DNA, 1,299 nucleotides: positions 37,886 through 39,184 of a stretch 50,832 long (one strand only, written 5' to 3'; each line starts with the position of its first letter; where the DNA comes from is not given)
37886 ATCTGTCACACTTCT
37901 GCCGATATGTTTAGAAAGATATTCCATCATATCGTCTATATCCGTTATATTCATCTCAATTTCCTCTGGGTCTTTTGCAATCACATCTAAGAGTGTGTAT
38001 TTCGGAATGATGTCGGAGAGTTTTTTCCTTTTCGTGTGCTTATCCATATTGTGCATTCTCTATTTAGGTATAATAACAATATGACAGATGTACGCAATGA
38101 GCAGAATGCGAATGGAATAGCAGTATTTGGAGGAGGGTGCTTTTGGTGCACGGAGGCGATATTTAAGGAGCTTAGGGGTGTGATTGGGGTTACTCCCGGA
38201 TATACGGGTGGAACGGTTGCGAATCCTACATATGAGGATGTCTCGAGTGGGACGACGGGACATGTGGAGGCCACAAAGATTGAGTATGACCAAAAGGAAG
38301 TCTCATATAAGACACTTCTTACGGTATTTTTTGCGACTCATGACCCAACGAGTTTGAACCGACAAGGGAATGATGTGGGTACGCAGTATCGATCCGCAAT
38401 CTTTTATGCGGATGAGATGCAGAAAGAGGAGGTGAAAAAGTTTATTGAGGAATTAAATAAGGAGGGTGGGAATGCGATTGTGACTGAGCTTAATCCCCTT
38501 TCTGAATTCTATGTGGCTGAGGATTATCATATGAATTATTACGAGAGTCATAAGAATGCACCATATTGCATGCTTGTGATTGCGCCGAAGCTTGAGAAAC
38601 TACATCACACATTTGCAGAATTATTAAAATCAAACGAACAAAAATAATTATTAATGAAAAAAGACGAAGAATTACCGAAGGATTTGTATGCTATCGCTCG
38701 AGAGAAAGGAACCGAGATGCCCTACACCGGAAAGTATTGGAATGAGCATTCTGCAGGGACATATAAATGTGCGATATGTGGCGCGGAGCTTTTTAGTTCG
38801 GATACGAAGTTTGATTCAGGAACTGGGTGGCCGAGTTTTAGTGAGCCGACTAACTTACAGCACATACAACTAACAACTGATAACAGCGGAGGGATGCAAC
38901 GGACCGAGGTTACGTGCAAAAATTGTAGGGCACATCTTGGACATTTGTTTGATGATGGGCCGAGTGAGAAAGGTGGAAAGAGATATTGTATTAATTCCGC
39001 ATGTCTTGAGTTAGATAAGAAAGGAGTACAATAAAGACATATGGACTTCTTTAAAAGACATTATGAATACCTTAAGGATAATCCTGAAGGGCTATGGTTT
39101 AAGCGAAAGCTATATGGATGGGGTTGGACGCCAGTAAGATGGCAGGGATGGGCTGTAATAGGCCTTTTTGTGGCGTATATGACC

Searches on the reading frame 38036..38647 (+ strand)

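Call 51: search_protein_families(library=pfam, proteins=[window:38036-38647:+], max_evalue=0.001)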
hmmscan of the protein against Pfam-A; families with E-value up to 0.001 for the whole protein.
window:38036-38647:+ (203 aa): 1 family
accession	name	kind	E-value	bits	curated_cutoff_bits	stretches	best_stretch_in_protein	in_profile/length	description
PF01625.27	PMSR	-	5.1e-63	212.3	23.7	1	29-178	2-152/153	Peptide methionine sulfoxide reductase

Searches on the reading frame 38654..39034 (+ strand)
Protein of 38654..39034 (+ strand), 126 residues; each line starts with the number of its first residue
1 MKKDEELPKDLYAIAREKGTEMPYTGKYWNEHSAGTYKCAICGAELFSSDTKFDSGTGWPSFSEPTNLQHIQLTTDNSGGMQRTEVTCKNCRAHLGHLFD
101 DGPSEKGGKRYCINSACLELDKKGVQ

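Call 51: search_protein_families(library=pfam, proteins=[window:38654-39034:+], max_evalue=0.001)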
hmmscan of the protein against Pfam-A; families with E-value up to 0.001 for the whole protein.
window:38654-39034:+ (126 aa): 2 families
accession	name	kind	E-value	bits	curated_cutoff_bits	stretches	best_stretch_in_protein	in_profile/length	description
PF01641.26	SelR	-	9.2e-49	164.7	24.9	1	9-121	3-115/116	SelR domain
PF24046.1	At4g08330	-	4.3e-05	24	27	0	68-106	59-99/129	At4g08330 beta-tent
